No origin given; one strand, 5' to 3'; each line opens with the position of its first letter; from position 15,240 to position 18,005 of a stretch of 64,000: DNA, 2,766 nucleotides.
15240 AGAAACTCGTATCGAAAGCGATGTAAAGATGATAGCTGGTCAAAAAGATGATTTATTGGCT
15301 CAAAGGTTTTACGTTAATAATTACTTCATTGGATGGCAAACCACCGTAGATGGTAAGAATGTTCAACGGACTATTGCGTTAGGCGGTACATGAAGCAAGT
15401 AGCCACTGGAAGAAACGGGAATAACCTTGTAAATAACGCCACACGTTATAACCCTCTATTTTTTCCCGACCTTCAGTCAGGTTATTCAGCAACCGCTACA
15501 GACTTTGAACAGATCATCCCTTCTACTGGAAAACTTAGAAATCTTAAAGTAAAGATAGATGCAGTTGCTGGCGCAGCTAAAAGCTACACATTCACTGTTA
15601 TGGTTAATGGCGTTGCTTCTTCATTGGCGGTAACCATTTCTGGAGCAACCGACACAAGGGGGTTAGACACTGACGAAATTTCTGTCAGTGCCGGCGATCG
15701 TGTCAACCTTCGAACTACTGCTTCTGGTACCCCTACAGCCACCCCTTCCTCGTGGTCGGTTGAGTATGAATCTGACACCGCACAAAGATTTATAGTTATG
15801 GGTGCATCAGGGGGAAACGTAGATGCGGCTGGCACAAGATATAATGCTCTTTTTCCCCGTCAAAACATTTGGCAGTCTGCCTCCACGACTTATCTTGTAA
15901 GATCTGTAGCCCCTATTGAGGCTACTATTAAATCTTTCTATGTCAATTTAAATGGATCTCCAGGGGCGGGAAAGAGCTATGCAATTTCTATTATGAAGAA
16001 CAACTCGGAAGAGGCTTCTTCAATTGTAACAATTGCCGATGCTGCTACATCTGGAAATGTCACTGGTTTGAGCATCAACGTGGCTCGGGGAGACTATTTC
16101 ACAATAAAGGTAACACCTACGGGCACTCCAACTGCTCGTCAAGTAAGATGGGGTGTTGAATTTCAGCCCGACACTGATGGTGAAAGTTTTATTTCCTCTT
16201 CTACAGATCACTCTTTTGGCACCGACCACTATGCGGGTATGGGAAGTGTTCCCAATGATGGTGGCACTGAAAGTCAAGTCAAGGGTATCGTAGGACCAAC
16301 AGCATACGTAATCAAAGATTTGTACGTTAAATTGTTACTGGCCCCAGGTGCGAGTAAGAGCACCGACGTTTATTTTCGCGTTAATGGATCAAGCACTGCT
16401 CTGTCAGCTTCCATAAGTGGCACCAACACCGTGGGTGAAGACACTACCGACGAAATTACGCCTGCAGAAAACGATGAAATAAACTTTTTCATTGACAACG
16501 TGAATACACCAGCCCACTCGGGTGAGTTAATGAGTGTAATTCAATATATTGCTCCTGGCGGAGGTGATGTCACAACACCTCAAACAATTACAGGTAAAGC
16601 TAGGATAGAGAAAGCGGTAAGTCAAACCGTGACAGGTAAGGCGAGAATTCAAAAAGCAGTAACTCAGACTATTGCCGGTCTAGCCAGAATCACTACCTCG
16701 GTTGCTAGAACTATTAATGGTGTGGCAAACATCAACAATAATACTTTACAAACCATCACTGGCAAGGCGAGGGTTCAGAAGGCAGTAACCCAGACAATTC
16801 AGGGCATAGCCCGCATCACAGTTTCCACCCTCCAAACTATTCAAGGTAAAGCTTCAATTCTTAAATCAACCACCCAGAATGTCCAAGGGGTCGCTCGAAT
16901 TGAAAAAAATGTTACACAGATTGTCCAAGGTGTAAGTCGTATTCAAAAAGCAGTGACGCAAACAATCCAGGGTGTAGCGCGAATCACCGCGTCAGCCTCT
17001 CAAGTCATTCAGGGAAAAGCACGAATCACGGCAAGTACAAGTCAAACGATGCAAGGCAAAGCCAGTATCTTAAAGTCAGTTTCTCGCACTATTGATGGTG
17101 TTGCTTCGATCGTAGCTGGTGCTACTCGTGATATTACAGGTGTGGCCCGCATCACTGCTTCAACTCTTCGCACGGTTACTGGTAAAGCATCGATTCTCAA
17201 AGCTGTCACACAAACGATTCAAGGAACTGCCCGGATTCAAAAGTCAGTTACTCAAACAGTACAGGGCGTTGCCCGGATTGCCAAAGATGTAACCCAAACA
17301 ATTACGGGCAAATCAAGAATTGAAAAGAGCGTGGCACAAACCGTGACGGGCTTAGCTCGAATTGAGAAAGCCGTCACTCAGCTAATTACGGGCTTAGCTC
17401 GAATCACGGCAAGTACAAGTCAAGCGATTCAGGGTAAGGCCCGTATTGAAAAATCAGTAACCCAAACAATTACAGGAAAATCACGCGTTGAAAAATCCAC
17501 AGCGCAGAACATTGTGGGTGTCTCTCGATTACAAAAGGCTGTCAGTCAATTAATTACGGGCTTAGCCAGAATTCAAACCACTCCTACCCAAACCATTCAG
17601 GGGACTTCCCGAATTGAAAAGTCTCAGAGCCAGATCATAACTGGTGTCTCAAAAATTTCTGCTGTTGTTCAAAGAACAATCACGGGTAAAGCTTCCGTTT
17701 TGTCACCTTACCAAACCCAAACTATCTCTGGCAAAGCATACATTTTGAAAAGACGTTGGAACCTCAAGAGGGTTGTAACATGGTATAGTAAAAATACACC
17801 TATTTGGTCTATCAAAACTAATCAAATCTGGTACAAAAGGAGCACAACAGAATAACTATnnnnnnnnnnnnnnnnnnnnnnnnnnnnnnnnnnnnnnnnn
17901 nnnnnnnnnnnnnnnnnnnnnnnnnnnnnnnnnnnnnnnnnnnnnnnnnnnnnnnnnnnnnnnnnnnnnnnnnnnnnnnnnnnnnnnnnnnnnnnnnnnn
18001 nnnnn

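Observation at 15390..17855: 821-aa fiber/decoration protein with three tandem paralogous domains plus about 26 tandem 15-residue repeats (45-nt periodicity, 16566-17760)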

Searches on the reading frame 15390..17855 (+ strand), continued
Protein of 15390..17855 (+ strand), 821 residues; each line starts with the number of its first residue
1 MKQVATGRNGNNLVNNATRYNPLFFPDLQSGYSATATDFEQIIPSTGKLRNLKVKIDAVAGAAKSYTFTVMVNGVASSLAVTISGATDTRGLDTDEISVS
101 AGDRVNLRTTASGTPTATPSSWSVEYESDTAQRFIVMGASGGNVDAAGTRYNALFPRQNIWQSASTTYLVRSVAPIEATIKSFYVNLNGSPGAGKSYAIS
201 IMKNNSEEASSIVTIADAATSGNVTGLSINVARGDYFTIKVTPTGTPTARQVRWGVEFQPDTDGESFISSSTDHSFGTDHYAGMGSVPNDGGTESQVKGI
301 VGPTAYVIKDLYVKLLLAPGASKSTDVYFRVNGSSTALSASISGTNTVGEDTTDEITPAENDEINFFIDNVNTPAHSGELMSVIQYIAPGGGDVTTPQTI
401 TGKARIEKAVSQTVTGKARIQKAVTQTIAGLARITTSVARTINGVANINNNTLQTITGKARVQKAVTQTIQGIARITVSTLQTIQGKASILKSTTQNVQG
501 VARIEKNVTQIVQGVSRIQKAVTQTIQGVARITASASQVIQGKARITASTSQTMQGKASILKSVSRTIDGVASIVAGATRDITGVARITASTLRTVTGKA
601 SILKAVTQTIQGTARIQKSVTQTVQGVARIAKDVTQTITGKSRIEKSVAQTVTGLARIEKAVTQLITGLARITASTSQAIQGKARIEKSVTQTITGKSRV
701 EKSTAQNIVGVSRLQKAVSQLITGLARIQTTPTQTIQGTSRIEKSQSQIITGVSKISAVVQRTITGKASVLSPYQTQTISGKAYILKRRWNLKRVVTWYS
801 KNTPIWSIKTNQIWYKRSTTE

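Call 74: search_protein_families(library=pfam, proteins=[P0019, P0021, P0051, P0042, P0064, P0086, P0091, P0105, P0111, P0023], max_evalue=0.001)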
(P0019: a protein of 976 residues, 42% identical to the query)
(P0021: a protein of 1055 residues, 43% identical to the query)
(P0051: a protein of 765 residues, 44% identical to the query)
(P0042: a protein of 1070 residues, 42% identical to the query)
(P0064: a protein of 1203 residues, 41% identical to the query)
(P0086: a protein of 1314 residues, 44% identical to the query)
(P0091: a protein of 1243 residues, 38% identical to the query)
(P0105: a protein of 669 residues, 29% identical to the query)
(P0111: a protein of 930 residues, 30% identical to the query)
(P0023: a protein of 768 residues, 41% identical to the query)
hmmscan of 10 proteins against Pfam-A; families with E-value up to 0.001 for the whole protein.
P0019 (976 aa): 4 families
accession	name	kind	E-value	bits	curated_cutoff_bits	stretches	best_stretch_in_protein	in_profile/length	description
PF20933.2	HpHbR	-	2.3e-07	31.2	27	1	572-662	28-120/243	Haptoglobin-hemoglobin receptor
PF16888.10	YwqH-like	-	3.4e-05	24.5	33.7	1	560-675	4-120/123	YwqH-like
PF06009.19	Laminin_II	-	3.5e-05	24.3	33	0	557-647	22-115/138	Laminin Domain II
PF25014.1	NET2A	-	0.00087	19.6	33.1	0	613-702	144-233/235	NET2A-like domain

P0021 (1055 aa): 2 families
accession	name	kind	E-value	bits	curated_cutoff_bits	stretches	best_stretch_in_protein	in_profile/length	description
PF23952.1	LRR_EndoS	-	1.6e-06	28.7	27.9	0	569-672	18-110/116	Endo-beta-N-acetylglucosaminidase EndoS LRR domain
PF21300.2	LbR_Ice_bind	-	0.00031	21.2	30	0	686-746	30-91/97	Grass antifreeze beta roll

P0051 (765 aa): 1 family
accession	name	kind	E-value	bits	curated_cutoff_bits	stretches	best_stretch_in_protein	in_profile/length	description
PF21340.4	Polysacc_lyase-like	-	3.8e-07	30.1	27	1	23-161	20-167/209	Cip1-like, core domain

P0042 (1070 aa): 3 families
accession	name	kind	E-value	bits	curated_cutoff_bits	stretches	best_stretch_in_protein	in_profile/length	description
PF13385.13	Laminin_G_3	-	1.1e-30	107.3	27.6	2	56-211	5-150/151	Concanavalin A-like lectin/glucanases superfamily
PF22925.3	TS_C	-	1.1e-05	25.6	27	0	299-428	68-201/202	Trans-sialidase, C-terminal domain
PF02210.31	Laminin_G_2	-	0.0001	23.2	22.9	0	314-408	16-104/126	Laminin G domain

P0064 (1203 aa): 1 family
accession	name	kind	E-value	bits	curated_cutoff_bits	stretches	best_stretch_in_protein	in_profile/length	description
PF21722.4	Gly_rich_2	-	2.5e-12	47.7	24.3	1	165-368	2-225/226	Glycine-rich domain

P0086 (1314 aa): 2 families
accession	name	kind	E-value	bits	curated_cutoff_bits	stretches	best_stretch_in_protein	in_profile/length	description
PF00704.34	Glyco_hydro_18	-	2.3e-09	37.8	29.6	1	380-597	81-315/317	Glycosyl hydrolases family 18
PF02018.23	CBM_4_9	-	7.4e-08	33.3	25.9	1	1023-1142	2-119/136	Carbohydrate binding domain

P0091 (1243 aa): 1 family
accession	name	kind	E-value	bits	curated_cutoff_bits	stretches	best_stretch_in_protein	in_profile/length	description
PF04185.19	Phosphoesterase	-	2.9e-26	92.9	23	1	288-521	117-351/356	Phosphoesterase family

P0105 (669 aa): 0 families

P0111 (930 aa): 1 family
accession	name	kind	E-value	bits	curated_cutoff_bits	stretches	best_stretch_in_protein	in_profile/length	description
PF09099.16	Qn_am_d_aIII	-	1.3e-07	32.3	22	1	699-768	2-69/82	Quinohemoprotein amine dehydrogenase, alpha subunit domain III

P0023 (768 aa): 0 families
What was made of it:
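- Closest known: Monomeric beta-rolls with 12-15-residue coils. Same: A homolog's shaft gives a weak sub-threshold Pfam hit to 'Grass antifreeze beta roll' (E = 3e-4, call 74).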

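Call 78: search_protein_families(library=ncbifam, proteins=[window:15390-17855:+], max_evalue=0.01)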
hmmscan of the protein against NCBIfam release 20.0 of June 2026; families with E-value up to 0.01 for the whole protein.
window:15390-17855:+ (821 aa): 0 families

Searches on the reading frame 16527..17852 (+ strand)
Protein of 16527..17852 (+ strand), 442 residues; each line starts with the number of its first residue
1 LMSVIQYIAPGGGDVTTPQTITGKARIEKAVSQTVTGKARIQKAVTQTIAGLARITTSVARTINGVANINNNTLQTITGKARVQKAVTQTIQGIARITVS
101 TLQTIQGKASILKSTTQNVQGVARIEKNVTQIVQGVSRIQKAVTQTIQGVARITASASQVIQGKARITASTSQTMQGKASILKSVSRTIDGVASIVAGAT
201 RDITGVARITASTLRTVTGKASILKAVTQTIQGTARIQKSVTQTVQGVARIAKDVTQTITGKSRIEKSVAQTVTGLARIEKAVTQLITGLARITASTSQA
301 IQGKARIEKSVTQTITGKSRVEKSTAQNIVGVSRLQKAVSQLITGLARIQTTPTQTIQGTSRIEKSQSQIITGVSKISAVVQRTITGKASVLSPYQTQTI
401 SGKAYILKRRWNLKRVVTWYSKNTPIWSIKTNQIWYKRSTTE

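Call 45: predict_structure(alignment_id=A2)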
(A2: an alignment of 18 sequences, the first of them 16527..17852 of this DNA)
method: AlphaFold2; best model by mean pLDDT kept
length: 442 residues; sequences in the alignment: 18
mean_pLDDT: 50.9   pTM: 0.27
mean pLDDT of the five models: 50.9, 49.1, 46.2, 42.5, 41.0
residues with pLDDT >= 90: 0; 70-90: 0; 50-70: 310; < 50: 132
segments of 3 or more residues with pLDDT < 50: 1-3, 11-15, 169-172, 176-180, 288-291, 302-305, 309-312, 317-319, 400-405, 407-442
pLDDT, mean of each block of 10 residues (from residue 1): 48 51 55 55 55 53 58 55 54 52 54 54 51 53 53 51 51 49 50 50 53 53 54 53 53 54 54 53 51 51 50 50 51 50 51 51 53 53 51 50 46 36 36 34 31
secondary structure, 60 per line:
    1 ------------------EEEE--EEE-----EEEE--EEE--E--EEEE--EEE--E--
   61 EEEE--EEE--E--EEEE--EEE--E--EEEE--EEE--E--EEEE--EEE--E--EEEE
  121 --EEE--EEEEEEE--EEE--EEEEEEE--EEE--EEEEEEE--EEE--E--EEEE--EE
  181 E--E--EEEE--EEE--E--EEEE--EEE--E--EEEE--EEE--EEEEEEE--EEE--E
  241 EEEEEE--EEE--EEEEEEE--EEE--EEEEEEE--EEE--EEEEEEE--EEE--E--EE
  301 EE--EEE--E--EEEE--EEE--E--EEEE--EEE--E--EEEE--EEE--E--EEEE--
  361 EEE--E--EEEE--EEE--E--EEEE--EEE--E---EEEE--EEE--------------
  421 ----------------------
elements in order: E19-22 E25-27 E33-36 E39-41 E47-50 E53-55 E61-64 E67-69 E75-78 E81-83 E89-92 E95-97 E103-106 E109-111 E117-120 E123-125 E128-134 E137-139 E142-148 E151-153 E156-162 E165-167 E173-176 E179-181 E187-190 E193-195 E201-204 E207-209 E215-218 E221-223 E226-232 E235-237 E240-246 E249-251 E254-260 E263-265 E268-274 E277-279 E282-288 E291-293 E299-302 E305-307 E313-316 E319-321 E327-330 E333-335 E341-344 E347-349 E355-358 E361-363 E369-372 E375-377 E383-386 E389-391 E398-401 E404-406
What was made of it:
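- On Monomeric beta-solenoid / beta-roll: AF2 gives a regular strand-turn-strand pattern per unit, but pLDDT 51 and pTM 0.27 (call 45).
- Closest known: Monomeric beta-rolls with 12-15-residue coils. Different: The AF2 monomer model is not confident (call 45).
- The shaft monomer model is poor (call 45), so no structural mechanism is established.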

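Call 46: search_solved_structures(query=A2, max_evalue=1, show_alignments=2)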
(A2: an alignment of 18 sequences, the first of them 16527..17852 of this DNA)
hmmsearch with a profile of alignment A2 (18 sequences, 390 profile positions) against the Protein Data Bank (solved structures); distinct sequences matched with E-value up to 1: 2.
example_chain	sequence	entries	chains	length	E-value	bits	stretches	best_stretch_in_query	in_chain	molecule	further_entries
1kkh_A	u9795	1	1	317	0.27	13.1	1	276-315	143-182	Mevalonate Kinase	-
1vis_A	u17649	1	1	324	0.28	13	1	276-315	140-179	Mevalonate kinase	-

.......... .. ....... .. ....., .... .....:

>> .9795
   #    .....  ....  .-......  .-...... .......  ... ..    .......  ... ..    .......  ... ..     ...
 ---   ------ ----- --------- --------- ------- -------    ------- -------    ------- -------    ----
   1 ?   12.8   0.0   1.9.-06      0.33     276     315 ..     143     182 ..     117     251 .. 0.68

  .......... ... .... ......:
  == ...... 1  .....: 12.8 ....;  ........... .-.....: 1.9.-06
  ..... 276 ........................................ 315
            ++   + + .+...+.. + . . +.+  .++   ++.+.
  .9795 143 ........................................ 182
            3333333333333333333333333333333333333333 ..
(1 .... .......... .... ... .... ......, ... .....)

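Call 73: fold_search(model_id=the predicted structure, library=pdb)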
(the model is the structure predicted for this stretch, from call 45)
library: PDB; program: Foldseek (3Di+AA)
matches with E <= 10: 158; with E <= 0.001: 1
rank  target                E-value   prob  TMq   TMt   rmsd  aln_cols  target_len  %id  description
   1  6p5t_A                3.9e-04  0.21  0.22  0.15  17.7       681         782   12  Surface-layer (S-layer) RsaA protein from Caulobacter crescentus bound to strontium and iodide (released 2020-01-15)
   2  6p5t_D                1.4e-03  0.14  0.21  0.15  18.6       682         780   12  Surface-layer (S-layer) RsaA protein from Caulobacter crescentus bound to strontium and iodide (released 2020-01-15)
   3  6p5t_B                4.5e-03  0.12  0.21  0.15  17.9       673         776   11  Surface-layer (S-layer) RsaA protein from Caulobacter crescentus bound to strontium and iodide (released 2020-01-15)
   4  7usl_C                7.8e-03  0.07  0.19  0.14  17.3       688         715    7  Integrin alphaM/beta2 ectodomain in complex with adenylate cyclase toxin RTX751 and M1F5 Fab (released 2022-08-17)
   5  6p5t_C                9.5e-03  0.08  0.20  0.14  18.4       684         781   12  Surface-layer (S-layer) RsaA protein from Caulobacter crescentus bound to strontium and iodide (released 2020-01-15)
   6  8vbb_A                1.5e-02  0.05  0.19  0.11  16.2       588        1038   13  The secreted adhesin EtpA of Enterotoxigenic Escherichia coli in complex with the mouse mAb 1G05 (released 2024-09-04)
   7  5gkd_A                1.5e-02  0.04  0.16  0.11  28.4       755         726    8  Structure of PL6 family alginate lyase AlyGC (released 2017-02-08)
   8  2odl                  1.5e-02  0.02  0.12  0.14  20.0       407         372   10  Crystal structure of the HMW1 secretion domain from Haemophilus influenzae (released 2007-08-21)
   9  2qv3                  1.7e-02  0.04  0.13  0.13  15.5       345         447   12  Crystal Structure of the Helicobacter pylori Vacuolating Toxin p55 Domain (released 2007-10-23)
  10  3h09_A                1.7e-02  0.04  0.16  0.10  18.2       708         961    8  The structure of Haemophilus influenzae IgA1 protease (released 2009-04-21)
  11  4kh3                  2.0e-02  0.10  0.25  0.23  16.1       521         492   13  Structure of a bacterial self-associating protein (released 2014-01-15)
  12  6bea                  3.2e-02  0.01  0.09  0.10  23.8       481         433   14  Crystal structure of the autotransporter UpaB from E. coli strain CFT073 (released 2019-04-10)
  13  8c50_A                3.9e-02  0.01  0.08  0.08  24.3       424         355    9  Pontibacter korlensis curli subunit CsgA (released 2023-06-28)
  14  3ak5_C                4.3e-02  0.06  0.24  0.14  15.8       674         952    8  Hemoglobin protease (Hbp) passenger missing domain-2 (released 2010-10-06)
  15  6nyf_A                6.2e-02  0.02  0.14  0.10  17.3       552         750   10  Helicobacter pylori Vacuolating Cytotoxin A Oligomeric Assembly 1 (OA-1) (released 2019-03-27)
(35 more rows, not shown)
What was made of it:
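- On Monomeric beta-solenoid / beta-roll: Foldseek TM scores are at most 0.3 (call 73).
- Tried and rejected: I treat these as meaningless (call 73).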

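Call 77: search_protein_representatives(alignment_id=A2)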
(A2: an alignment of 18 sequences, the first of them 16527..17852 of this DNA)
Query: 18 sequences, 390 profile positions. Proteins with E-value up to 0.001 (for the whole library): 1221; up to 1e-10: 733; up to 1e-30: 327. The best 150 are listed.
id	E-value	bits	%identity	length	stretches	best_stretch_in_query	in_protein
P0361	0.0e+00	1099.9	-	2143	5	7-299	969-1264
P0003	2.3e-226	767.2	-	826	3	3-250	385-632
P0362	1.4e-217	738.3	-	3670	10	11-353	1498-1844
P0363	1.5e-199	679.0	-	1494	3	13-320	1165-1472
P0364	7.6e-198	673.4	-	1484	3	7-296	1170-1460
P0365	2.2e-191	652.1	-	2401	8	29-284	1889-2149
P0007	4.1e-189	644.6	-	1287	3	7-266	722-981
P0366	1.1e-177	607.0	-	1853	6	14-320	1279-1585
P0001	4.6e-176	601.7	-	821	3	16-322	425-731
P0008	5.6e-173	591.5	-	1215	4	30-299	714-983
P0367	1.2e-169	580.6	-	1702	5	13-264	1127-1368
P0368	1.6e-169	580.2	-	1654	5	41-277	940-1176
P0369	1.3e-167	573.9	-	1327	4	6-284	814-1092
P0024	4.3e-167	572.1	-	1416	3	6-269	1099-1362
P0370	8.9e-166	567.8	-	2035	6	17-356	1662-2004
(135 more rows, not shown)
